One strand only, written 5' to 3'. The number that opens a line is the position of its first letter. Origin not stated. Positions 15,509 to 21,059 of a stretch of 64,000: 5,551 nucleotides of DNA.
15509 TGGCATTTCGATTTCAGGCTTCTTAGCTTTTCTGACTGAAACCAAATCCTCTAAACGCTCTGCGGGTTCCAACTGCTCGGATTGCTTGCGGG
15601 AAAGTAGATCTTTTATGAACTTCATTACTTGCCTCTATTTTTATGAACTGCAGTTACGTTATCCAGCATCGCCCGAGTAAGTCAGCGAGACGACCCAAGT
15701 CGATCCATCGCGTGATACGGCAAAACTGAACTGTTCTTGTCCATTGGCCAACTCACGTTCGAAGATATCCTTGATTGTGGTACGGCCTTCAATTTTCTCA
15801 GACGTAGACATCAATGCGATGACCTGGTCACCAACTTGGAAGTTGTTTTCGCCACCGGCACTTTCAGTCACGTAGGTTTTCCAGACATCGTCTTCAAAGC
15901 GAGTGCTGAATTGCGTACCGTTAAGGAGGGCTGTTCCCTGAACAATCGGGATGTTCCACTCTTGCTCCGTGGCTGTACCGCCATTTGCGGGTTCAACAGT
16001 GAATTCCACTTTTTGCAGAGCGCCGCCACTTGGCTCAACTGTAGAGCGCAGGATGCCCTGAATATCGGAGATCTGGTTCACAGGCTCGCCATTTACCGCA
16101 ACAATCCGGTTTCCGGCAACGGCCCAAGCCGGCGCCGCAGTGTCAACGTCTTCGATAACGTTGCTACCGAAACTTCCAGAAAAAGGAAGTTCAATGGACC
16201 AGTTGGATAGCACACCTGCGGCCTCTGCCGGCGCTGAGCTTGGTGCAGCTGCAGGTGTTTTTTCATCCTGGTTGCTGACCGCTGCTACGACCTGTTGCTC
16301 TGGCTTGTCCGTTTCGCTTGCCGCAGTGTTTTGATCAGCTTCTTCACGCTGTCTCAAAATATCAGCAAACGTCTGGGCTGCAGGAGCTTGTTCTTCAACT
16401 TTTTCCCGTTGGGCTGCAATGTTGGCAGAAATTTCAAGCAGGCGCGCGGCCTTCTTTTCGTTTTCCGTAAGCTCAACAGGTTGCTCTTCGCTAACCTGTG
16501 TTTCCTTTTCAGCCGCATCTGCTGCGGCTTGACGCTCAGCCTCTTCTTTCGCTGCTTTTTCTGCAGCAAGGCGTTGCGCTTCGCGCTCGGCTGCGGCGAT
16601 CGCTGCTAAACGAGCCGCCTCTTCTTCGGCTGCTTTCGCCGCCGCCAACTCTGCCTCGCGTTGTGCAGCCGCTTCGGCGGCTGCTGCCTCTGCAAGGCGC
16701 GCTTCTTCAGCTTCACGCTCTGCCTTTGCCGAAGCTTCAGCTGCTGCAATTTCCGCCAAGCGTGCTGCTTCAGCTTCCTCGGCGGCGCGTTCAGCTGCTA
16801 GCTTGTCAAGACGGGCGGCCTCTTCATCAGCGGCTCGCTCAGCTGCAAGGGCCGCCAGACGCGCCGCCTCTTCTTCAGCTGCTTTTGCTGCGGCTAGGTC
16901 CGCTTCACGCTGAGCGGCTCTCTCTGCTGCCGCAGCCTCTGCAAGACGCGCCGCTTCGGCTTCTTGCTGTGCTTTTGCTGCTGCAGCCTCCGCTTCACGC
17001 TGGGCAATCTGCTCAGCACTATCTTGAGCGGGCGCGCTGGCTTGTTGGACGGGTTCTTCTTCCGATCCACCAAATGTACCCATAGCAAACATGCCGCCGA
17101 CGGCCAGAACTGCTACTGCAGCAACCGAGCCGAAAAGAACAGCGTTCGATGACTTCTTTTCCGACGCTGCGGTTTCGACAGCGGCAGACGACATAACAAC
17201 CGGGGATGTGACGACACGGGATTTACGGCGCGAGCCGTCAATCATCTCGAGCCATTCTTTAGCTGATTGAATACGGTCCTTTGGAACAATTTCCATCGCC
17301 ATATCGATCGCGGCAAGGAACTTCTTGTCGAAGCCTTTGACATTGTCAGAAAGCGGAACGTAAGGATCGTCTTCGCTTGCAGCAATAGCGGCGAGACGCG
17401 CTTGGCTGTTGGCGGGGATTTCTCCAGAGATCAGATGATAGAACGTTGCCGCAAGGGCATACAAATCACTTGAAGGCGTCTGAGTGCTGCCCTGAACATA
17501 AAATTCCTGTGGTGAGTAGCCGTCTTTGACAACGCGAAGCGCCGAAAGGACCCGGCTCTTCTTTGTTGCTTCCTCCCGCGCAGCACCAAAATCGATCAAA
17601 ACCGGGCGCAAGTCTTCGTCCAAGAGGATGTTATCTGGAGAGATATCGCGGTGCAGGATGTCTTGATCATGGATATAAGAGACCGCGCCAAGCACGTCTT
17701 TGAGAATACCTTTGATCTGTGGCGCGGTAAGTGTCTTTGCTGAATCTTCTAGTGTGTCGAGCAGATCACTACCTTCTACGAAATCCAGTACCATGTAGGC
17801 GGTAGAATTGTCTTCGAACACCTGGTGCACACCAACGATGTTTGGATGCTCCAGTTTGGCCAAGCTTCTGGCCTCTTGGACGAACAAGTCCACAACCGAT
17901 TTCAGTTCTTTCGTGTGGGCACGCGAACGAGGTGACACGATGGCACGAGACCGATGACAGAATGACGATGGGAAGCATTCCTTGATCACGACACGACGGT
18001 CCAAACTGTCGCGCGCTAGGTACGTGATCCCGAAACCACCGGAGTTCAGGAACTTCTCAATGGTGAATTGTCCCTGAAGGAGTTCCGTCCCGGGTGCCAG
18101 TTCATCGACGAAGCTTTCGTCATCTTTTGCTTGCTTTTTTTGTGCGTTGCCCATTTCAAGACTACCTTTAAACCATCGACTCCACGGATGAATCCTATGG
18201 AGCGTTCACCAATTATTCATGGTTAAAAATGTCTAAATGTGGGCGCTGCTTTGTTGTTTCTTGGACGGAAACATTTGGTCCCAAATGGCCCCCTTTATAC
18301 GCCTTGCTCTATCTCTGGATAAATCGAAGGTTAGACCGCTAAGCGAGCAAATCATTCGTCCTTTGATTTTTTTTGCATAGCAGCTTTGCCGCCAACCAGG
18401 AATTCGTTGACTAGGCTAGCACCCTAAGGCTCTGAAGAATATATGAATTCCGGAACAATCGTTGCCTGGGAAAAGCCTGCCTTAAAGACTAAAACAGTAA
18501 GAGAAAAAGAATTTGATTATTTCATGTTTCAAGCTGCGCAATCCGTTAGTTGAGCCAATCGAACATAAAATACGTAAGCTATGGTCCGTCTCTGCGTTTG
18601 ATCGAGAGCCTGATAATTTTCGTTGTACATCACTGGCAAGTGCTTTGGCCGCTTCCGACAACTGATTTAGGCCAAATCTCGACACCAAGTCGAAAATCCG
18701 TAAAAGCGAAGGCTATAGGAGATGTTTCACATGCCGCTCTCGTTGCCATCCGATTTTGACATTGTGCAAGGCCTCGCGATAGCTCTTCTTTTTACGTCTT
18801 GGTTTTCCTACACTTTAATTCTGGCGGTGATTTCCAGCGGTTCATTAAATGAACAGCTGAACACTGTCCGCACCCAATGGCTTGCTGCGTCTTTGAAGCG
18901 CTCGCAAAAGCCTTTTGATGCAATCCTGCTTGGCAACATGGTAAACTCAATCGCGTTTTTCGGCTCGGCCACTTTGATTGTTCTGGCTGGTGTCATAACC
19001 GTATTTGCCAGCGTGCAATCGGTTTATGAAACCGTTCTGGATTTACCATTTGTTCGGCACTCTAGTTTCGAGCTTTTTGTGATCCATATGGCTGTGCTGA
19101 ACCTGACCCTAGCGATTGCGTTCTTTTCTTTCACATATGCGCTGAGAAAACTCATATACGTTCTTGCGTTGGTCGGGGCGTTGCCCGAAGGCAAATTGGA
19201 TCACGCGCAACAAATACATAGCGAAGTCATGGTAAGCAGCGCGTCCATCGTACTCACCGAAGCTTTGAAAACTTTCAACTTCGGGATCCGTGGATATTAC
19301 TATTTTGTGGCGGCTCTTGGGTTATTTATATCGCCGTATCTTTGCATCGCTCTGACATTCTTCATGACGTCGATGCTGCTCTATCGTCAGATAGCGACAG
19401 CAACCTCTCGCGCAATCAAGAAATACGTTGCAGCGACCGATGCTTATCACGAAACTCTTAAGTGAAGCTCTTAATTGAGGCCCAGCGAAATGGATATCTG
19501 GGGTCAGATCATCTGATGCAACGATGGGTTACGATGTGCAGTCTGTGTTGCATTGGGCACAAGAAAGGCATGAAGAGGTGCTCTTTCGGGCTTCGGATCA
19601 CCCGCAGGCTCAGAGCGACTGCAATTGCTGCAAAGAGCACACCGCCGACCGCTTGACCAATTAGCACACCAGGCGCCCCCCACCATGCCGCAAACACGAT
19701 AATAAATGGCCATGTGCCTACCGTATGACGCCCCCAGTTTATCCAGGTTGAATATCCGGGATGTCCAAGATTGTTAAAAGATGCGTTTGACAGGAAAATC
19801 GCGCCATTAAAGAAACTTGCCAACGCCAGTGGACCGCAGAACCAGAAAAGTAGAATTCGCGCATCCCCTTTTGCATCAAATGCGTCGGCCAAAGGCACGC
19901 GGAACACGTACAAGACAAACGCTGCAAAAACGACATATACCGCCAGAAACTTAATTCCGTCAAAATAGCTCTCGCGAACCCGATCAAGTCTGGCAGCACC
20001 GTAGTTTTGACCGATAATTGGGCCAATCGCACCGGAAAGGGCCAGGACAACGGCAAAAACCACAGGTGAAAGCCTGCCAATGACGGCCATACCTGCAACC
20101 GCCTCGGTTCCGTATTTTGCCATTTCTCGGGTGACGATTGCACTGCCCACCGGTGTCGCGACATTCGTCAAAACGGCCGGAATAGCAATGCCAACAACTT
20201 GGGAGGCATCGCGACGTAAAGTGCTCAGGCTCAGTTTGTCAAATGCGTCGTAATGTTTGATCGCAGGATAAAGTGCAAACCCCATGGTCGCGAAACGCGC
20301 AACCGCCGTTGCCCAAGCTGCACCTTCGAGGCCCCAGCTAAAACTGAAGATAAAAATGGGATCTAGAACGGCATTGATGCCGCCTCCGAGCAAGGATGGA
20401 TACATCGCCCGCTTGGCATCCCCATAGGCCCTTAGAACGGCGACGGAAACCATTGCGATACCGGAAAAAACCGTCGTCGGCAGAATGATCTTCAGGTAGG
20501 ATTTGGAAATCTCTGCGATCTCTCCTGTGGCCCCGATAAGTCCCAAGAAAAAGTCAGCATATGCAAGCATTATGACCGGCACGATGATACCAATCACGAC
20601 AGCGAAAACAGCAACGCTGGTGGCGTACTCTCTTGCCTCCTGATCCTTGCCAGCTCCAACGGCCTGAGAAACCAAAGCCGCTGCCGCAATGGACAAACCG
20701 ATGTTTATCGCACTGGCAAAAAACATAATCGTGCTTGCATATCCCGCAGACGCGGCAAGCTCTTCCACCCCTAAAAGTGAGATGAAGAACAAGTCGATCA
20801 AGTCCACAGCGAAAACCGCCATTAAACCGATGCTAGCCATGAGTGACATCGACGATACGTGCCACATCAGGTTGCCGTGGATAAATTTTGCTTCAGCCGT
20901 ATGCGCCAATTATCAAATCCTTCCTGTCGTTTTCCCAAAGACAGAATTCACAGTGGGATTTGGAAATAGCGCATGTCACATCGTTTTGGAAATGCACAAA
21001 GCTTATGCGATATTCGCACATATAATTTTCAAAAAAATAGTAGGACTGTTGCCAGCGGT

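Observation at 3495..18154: Candidate undescribed system: Ser/Thr kinase-FHA-PP2C switch wired to three dynamin-like proteins, a Roadblock pair and periplasmic ligand binders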

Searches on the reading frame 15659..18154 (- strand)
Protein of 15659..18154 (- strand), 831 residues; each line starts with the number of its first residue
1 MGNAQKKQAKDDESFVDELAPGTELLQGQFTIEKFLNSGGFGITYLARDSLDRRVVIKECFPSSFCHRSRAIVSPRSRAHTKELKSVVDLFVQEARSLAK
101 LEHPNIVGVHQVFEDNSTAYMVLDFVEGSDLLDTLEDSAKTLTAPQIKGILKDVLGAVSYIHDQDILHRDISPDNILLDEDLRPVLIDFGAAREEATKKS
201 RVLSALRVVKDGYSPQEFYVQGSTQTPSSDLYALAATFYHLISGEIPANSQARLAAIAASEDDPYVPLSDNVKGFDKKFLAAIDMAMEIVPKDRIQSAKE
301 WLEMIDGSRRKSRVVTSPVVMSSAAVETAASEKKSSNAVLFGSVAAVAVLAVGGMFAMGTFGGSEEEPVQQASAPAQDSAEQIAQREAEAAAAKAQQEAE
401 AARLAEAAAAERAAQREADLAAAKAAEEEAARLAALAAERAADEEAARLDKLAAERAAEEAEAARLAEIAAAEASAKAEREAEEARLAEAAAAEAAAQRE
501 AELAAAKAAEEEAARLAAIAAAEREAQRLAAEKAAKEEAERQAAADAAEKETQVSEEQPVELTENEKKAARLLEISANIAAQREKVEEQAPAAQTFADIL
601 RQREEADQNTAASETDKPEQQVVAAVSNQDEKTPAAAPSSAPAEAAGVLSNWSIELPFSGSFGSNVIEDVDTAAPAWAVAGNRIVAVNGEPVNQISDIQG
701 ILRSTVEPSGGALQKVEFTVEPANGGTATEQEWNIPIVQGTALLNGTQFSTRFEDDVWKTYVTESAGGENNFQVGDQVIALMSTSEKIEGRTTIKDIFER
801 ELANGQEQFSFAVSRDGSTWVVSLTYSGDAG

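Call 4: search_protein_families(library=pfam, proteins=[window:15659-18154:-], max_evalue=0.01)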
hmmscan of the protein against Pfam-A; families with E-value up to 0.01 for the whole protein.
window:15659-18154:- (831 aa): 7 families
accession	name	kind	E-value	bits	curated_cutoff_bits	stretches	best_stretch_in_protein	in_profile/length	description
PF00069.31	Pkinase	-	2.5e-33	116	31.7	1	83-295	42-252/263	Protein kinase domain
PF07714.23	PK_Tyr_Ser-Thr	-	1.5e-22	80.6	23.1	1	88-267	45-224/258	Protein tyrosine and serine/threonine kinase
PF03109.22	ABC1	-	4e-06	26.6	22.9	1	93-203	112-225/244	ABC1 atypical kinase-like domain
PF17820.7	PDZ_6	-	3.2e-05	24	27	1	666-706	1-44/54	PDZ domain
PF17667.7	Pkinase_fungal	-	0.00037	19.8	24.1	1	150-198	291-345/387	Fungal protein kinase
PF06293.20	Kdo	-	0.00054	19.9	21.3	1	116-197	89-174/207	Lipopolysaccharide kinase (Kdo/WaaP) family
PF14531.12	Kinase-like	-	0.0044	16.8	25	1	158-254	158-257/289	Kinase-like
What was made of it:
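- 15659..18154 (-): Receptor-type Hanks Ser/Thr kinase (831 aa). It has an N-terminal cytoplasmic kinase domain, one TM helix (residues 338-356), a hypervariable Ala/Glu-rich linker, and a conserved C-terminal region of about 180 aa with tandem PDZ-like character. Pkinase 2.5e-33 (call 4).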

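Call 5: search_protein_families(library=ncbifam, proteins=[window:15659-18154:-], max_evalue=0.01)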
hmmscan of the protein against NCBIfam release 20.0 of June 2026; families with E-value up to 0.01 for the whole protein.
window:15659-18154:- (831 aa): 16 families
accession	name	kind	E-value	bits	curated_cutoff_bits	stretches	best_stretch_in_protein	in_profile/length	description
NF047741.1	antiphage_MADS6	equivalog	1.4e-38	132.8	460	2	82-320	233-472/612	methylation-associated defense system protein kinase MAD6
NF033483.0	PknB_PASTA_kin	equivalog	1.7e-30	106.6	450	1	24-618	3-548/563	Stk1 family PASTA domain-containing Ser/Thr kinase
NF052427.1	StpK7MSMEG_1200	equivalog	7.3e-26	90.8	900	1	28-386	7-342/601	serine/threonine protein kinase StpK7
NF038150.1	lanthi_synth_IV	equivalog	2.1e-24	85.9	650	1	13-318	181-460/851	class IV lanthionine synthetase LanL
NF038151.1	lanthi_synth_III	equivalog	1.1e-18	67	575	1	24-281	216-456/833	class III lanthionine synthetase LanKC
NF033442.0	BREX_PglW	equivalog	2.4e-18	65.3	990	1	72-312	238-490/1391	BREX system serine/threonine kinase PglW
NF009651.0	PRK13184.1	equivalog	3.6e-15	55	839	1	69-200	27-168/932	serine/threonine-protein kinase PknD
NF043056.1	T4SS_LegK1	equivalog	6.8e-09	34.8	550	1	92-235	126-277/516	Dot/Icm T4SS effector kinase LegK1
TIGR03724.2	arch_bud32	equivalog_domain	6.9e-09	35.5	125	1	92-198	41-137/193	KEOPS complex kinase/ATPase Bud32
NF041408.1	XopAU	subfamily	5.9e-06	26.1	450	1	148-199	331-383/498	XopAU family type III secretion system effector serine/threonine kinase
NF011463.0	PRK14879.1-4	equivalog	1.2e-05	24.9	188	1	91-193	65-161/237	Kae1-associated kinase Bud32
NF011464.0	PRK14879.1-7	equivalog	2.4e-05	24.2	246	1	76-200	38-157/221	Kae1-associated kinase Bud32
NF011461.0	PRK14879.1-2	equivalog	5.9e-05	23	372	1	42-192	14-146/225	Kae1-associated kinase Bud32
NF011460.0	PRK14879.1-1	equivalog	0.00028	20.1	199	1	113-195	80-160/232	Kae1-associated kinase Bud32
NF002475.0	PRK01723.1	equivalog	0.00042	19.4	142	1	152-198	150-196/241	3-deoxy-D-manno-octulosonic acid kinase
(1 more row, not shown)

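Call 46: search_protein_families(library=padloc, proteins=[window:15659-18154:-], max_evalue=0.01)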
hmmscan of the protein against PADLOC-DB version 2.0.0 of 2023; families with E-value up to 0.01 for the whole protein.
window:15659-18154:- (831 aa): 34 families (the best 25 are shown)
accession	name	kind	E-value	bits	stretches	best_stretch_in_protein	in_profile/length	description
PDLC04042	PD-T4-6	-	5.6e-47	158.8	1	24-316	5-280/292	-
PDLC04138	mad6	-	2.8e-46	156.7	1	21-306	44-311/659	mads_6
PDLC04044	PD-T4-6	-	4.6e-42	142.5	1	7-339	12-321/372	-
PDLC04051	PD-T4-6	-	1.6e-40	137.5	1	5-344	10-320/476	-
PDLC04053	PD-T4-6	-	8.4e-40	135.1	1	27-321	8-284/311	-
PDLC04045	PD-T4-6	-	8.3e-38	128.2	1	16-327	21-320/350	-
PDLC04047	PD-T4-6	-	1.6e-37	127.4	1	25-349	7-313/327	-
PDLC04062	PD-T4-6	-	1.9e-37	127.4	1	5-314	10-299/450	-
PDLC04060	PD-T4-6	-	1.5e-36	124.4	1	25-312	5-273/486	-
PDLC04043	PD-T4-6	-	4.8e-32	109.6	1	22-462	9-437/452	-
PDLC04057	PD-T4-6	-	1.3e-31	108.1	1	25-316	5-278/443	-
PDLC04061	PD-T4-6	-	1.9e-31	108.2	1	20-419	8-382/510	-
PDLC04054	PD-T4-6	-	8.5e-31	105.6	1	24-315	7-280/347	-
PDLC03920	MkoA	-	5.6e-30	102.4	1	26-616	7-551/1112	-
PDLC04048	PD-T4-6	-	1.5e-28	98.2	1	25-254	7-218/354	-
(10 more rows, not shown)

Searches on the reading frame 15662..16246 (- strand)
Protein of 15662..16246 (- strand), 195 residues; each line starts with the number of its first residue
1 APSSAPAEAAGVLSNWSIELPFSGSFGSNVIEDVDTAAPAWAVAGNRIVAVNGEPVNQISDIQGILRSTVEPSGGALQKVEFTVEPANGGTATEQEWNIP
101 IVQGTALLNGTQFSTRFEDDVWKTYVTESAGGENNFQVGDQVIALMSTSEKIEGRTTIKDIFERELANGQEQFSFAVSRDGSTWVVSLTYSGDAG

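Call 74: search_solved_structures(query=A8, max_evalue=10, show_alignments=2)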
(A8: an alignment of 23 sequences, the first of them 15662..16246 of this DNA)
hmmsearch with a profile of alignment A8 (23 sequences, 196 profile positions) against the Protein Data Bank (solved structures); distinct sequences matched with E-value up to 10: 21.
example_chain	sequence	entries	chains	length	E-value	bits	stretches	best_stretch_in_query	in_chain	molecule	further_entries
6jjk_A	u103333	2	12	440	0.016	18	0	30-68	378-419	Periplasmic serine endoprotease DegP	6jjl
2zle_A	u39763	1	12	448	0.017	18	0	30-68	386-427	Protease do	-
1ky9_A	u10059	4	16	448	0.017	17.9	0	30-68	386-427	PROTEASE DO | Periplasmic serine endoprotease DegP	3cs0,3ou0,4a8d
3otp_A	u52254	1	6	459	0.017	17.9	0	30-69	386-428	Protease do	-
3mh5_A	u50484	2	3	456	0.018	17.9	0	30-69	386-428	Protease do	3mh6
3mh4_A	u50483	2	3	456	0.018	17.9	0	30-69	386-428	Protease do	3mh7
6jjo_A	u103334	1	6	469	0.019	17.7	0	30-68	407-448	Periplasmic serine endoprotease DegP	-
6icc_A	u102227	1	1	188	0.027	17.3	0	42-86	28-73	PDZ tandem fragment with PA tag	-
6al1_A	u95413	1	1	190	0.039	16.7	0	42-84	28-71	PDZ tandem fragment with PA tag insertion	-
3wkl_A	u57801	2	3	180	0.068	16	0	42-67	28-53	Putative Zinc Metalloprotease AQ_1964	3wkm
6akq_A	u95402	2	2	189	0.076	15.8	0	31-71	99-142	PDZ tandem fragment of A. aeolicus site-2 protease homolog with the PA tag insertion | PDZ tandem fragment with PA tag insertion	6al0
6icf_A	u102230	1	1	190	0.076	15.8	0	31-71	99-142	Putative zinc metalloprotease aq_1964,Putative zinc metalloprotease aq_1964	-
7cqc_A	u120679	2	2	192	0.083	15.7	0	31-71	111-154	Putative zinc metalloprotease aq_1964,PA14 from Podoplanin,Putative zinc metalloprotease a | Putative zinc metalloprotease aq_1964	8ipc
4a8a_A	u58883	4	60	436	0.092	15.5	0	41-143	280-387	PERIPLASMIC PH-DEPENDENT SERINE ENDOPROTEASE DEGQ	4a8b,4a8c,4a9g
8kic_D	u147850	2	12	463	0.11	15.2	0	41-143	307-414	peptidase Do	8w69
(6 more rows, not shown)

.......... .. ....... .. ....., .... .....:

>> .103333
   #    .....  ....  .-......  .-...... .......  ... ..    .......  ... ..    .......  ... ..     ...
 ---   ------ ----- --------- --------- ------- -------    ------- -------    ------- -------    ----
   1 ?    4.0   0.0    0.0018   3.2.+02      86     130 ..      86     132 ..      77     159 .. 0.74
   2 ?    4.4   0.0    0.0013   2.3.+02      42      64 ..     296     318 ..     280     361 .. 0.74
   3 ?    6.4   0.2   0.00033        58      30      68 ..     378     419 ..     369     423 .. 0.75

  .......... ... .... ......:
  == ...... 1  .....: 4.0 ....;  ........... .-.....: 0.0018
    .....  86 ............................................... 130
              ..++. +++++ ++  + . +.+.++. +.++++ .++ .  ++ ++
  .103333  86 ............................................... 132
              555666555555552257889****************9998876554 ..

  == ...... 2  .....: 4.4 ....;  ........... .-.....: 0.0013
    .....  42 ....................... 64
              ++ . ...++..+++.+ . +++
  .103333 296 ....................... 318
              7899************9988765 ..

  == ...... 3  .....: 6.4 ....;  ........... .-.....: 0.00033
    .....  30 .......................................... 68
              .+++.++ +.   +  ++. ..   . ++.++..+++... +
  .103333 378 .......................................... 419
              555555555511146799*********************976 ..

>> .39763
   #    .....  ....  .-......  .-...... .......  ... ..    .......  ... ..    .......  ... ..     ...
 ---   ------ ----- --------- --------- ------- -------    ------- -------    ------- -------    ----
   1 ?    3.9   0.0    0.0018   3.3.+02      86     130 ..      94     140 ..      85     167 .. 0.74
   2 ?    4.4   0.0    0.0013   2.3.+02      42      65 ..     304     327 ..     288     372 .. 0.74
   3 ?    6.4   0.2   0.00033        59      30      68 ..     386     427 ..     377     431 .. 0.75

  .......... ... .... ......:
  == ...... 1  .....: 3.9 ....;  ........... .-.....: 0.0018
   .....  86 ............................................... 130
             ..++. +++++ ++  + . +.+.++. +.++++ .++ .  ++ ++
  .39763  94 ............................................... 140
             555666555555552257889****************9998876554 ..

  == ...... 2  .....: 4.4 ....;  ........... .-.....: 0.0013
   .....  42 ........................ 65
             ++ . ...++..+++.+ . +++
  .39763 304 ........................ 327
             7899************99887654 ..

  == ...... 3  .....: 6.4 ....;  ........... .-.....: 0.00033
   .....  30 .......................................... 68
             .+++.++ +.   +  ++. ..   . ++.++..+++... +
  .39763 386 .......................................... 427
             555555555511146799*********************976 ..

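Call 75: search_protein_families(library=pfam, alignment_id=A8, max_evalue=1)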
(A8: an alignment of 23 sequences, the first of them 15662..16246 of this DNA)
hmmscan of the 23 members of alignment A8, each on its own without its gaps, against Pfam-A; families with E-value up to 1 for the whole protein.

A. member 1, window:15662-16246:- (195 aa): 4 families
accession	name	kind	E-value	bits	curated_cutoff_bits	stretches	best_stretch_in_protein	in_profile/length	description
PF17820.7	PDZ_6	-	1.8e-05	24.8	27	1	30-70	1-44/54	PDZ domain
PF18276.7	TcA_TcB_BD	-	0.095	12.2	25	1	6-34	250-279/287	Tc toxin complex TcA C-terminal TcB-binding domain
PF00595.29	PDZ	-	0.12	13.2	23.2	1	44-63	45-64/81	PDZ domain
PF14685.13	PDZ_Tricorn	-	0.13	12.7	25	1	44-69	42-67/88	Tricorn protease PDZ domain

B. families by the number of members that match (of 23 scanned): 11 families
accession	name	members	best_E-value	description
PF17820.7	PDZ_6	19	9.6e-06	PDZ domain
PF00595.29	PDZ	10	0.0031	PDZ domain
PF14685.13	PDZ_Tricorn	9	0.00067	Tricorn protease PDZ domain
PF13180.12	PDZ_2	6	0.0035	PDZ domain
PF10706.15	Aminoglyc_resit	1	0.0066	Aminoglycoside-2''-adenylyltransferase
PF17645.6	Amdase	1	0.016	Arylmalonate decarboxylase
PF03956.18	Lys_export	1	0.023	Lysine exporter LysO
PF19805.5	DUF6288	1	0.035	Family of unknown function (DUF6288)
PF03515.19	Cloacin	1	0.073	Colicin-like bacteriocin tRNase domain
PF18276.7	TcA_TcB_BD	1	0.095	Tc toxin complex TcA C-terminal TcB-binding domain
PF21772.2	CATIP_N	1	0.17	Ciliogenesis-associated TTC17-interacting protein, N-terminal domain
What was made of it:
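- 15659..18154 (-): PDZ_6 is sub-threshold in 19 of 23 orthologs, and a profile search hits DegP and RseP PDZ domains at E about 0.02 (calls 74, 75).
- Closest known: Thr-phosphorylation pathways built from a Hanks kinase, an FHA protein and a PP2C. Different: The kinase ectodomain is PDZ-like rather than vWA or PASTA (calls 74, 75).
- Its external domain gives consistent weak PDZ signals (calls 74, 75).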

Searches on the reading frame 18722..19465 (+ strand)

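Call 6: search_protein_families(library=pfam, proteins=[window:18722-19465:+], max_evalue=10)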
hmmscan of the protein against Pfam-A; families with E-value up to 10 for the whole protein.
window:18722-19465:+ (247 aa): 1 family
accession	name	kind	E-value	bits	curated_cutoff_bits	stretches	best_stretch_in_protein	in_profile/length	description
PF04654.17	DUF599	-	4.3e-33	114.9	27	1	19-226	2-209/211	Protein of unknown function, DUF599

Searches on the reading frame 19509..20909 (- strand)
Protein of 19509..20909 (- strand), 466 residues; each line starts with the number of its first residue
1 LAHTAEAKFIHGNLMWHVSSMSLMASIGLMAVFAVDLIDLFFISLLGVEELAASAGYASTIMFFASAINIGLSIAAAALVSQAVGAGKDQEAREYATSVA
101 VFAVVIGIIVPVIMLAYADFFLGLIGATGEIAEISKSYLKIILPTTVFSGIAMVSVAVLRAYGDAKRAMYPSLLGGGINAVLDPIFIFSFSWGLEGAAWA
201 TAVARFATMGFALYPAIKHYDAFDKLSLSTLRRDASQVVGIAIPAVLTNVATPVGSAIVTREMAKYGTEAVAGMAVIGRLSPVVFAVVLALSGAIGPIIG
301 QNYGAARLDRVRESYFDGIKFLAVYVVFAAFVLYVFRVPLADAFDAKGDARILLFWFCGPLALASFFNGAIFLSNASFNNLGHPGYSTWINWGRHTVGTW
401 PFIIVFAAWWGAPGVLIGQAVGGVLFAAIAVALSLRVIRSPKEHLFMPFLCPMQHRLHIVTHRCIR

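Call 6: search_protein_families(library=pfam, proteins=[window:19509-20909:-], max_evalue=10)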
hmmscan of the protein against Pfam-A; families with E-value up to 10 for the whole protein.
window:19509-20909:- (466 aa): 1 family
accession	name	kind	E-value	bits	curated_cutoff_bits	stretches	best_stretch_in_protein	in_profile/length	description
PF01554.23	MatE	-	2.1e-43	148.2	24.9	2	28-185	5-161/161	MatE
